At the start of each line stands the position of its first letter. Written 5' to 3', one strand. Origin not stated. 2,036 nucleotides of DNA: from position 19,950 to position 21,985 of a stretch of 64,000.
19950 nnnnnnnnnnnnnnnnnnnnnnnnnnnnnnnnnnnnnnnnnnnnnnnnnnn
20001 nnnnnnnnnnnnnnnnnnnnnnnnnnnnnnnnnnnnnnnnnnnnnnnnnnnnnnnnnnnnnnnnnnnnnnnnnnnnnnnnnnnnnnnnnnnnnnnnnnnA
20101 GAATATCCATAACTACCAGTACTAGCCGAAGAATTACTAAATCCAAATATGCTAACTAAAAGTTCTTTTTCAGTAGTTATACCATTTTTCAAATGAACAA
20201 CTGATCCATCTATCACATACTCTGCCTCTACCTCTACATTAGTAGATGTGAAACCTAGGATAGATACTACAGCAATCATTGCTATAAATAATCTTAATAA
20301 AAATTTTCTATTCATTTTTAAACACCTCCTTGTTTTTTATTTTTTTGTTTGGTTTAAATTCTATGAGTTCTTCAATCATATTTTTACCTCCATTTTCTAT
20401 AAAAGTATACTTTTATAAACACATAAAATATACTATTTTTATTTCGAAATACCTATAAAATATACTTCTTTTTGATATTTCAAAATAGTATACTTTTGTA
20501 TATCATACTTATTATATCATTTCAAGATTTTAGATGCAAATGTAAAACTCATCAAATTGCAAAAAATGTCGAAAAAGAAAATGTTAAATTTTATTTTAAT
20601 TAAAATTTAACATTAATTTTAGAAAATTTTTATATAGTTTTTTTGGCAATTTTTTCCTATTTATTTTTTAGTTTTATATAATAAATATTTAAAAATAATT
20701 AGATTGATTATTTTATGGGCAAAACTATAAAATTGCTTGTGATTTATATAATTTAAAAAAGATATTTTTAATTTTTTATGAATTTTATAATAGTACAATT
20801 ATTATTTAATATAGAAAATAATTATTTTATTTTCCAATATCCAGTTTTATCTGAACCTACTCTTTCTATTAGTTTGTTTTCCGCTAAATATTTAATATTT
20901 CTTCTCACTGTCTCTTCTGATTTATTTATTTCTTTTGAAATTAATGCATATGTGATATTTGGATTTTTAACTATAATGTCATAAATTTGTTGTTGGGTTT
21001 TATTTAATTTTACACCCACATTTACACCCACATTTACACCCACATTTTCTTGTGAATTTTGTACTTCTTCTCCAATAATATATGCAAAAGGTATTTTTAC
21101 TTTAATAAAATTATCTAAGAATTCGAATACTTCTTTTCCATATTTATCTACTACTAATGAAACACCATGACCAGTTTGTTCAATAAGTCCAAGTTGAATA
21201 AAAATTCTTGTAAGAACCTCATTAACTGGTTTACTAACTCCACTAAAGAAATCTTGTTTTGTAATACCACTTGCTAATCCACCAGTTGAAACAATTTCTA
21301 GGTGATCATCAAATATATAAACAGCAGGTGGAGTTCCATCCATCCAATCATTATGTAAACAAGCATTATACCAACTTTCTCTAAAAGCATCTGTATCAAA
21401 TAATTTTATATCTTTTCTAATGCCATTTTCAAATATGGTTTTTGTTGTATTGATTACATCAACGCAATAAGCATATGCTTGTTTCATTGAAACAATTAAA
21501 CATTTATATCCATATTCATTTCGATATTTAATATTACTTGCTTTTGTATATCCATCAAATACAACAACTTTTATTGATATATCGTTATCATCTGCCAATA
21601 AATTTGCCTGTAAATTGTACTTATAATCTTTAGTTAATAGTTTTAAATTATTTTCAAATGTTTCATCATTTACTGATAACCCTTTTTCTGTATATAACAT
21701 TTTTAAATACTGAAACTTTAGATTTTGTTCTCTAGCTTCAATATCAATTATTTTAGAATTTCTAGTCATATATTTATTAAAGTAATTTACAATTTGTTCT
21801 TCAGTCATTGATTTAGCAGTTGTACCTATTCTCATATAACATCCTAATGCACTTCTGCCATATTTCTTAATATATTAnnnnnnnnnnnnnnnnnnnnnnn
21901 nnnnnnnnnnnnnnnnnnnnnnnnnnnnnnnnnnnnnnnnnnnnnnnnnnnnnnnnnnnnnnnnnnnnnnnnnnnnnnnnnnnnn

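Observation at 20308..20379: Overlapping 23-codon leader ORF with its own strong RBS immediately upstream of the giant adhesin gene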

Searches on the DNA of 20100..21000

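Call 3: search_rna_families(source=window, start=20100, end=21000, threshold=evalue, max_evalue=10, show_alignments=3)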
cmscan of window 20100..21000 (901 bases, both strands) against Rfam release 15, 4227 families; matches with E-value up to 10: 4.
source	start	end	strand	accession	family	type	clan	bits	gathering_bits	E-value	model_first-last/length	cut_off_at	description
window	20454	20504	+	RF04343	Plastid-psbA-2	Cis-reg;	CL00153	22.9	55.8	0.11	1-60/60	no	Plastid-psbA-2 3UTR RNA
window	20117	20203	-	RF00474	snosnR57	Gene; snRNA; snoRNA; CD-box;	-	19.8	50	5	1-95/95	no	Small nucleolar RNA snR57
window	20257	20295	-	RF00012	U3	Gene; snRNA; snoRNA; CD-box;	CL00100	11.5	34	6.4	1-41/219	no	Small nucleolar RNA U3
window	20936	21000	+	RF01295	SCARNA7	Gene; snRNA; snoRNA; scaRNA;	-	9.3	65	6.8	1-66/330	3'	Small Cajal body-specific RNA 7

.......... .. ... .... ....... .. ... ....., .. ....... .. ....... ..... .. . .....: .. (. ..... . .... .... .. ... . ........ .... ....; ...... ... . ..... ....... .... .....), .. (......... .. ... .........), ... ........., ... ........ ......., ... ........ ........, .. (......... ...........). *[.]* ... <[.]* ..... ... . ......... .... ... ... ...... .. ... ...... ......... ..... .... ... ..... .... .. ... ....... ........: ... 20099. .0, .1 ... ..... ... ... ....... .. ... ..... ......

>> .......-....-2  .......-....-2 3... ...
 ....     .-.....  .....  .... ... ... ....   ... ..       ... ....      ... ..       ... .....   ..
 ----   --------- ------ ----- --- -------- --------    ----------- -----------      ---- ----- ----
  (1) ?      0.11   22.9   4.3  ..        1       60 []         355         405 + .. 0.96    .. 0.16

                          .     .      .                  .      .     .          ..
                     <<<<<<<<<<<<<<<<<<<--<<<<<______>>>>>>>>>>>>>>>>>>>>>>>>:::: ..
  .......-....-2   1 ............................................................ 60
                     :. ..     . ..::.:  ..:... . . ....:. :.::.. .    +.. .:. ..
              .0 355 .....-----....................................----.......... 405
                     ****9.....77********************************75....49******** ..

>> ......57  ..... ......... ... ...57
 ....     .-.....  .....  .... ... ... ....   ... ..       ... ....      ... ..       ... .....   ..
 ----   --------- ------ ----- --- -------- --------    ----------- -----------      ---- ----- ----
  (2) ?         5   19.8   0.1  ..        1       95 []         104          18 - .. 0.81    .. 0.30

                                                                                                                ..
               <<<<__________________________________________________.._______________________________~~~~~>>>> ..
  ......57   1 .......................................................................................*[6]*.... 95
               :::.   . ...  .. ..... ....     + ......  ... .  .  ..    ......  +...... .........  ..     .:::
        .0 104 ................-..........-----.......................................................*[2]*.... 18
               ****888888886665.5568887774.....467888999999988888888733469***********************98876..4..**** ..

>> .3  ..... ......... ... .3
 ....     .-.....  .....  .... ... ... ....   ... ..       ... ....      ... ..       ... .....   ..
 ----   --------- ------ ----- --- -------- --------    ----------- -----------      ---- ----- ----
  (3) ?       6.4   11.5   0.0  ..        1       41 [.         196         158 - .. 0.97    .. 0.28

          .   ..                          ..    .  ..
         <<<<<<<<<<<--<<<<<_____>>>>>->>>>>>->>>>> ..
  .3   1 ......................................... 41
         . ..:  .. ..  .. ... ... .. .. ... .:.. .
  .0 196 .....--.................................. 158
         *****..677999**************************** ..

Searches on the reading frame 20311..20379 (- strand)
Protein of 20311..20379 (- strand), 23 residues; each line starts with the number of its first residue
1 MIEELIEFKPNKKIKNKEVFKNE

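Call 80: search_protein_families(library=pfam, proteins=[window:20311-20379:-], max_evalue=10)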
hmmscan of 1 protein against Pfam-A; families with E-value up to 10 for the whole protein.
seq(23 aa): 0 families
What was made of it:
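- The peptide has no family match (call 80).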

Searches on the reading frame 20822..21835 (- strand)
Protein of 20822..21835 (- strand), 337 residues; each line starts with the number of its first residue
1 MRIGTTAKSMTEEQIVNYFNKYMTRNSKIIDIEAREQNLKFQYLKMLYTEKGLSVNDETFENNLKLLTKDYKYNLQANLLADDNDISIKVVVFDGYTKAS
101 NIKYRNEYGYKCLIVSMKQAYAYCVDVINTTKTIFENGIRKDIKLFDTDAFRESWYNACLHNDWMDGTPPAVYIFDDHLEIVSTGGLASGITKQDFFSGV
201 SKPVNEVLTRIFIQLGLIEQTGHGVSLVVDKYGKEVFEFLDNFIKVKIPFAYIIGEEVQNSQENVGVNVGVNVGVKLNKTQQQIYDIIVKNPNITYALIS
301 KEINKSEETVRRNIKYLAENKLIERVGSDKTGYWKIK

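Call 10: search_protein_families(library=pfam, proteins=[window:20825-21835:-], max_evalue=0.01)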
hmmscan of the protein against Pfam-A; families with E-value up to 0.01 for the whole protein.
window:20825-21835:- (337 aa): 5 families
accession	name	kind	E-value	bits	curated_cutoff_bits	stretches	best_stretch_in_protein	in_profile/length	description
PF13749.12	HATPase_c_4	-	5.1e-15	55.7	26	1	167-234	1-70/89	Putative ATP-dependent DNA helicase recG C-terminal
PF13412.12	HTH_24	-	1.6e-07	31.2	21.9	1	277-324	1-48/48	Winged helix-turn-helix DNA-binding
PF08220.18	HTH_DeoR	-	0.0013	18.9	21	1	281-326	2-47/57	DeoR-like helix-turn-helix domain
PF08279.18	HTH_11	-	0.0019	18.5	25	0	281-319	2-41/55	HTH domain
PF08461.16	HTH_12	-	0.0062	16.9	21.4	0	297-329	22-54/66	Ribonuclease R winged-helix domain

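Call 14: find_encoding_contigs(protein=window:20822-21835:-, flank=10000, max_places=10)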
Protein window:20822-21835:- (337 aa): 4 contigs read that carry it; 1 place shown.
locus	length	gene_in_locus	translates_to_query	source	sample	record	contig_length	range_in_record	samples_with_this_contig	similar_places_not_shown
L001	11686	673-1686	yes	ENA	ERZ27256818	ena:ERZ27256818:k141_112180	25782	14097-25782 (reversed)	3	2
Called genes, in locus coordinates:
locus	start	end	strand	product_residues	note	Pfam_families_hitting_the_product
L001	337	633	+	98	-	PF04326:SLFN_AlbA_2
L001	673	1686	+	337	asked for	-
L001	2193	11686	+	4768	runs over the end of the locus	-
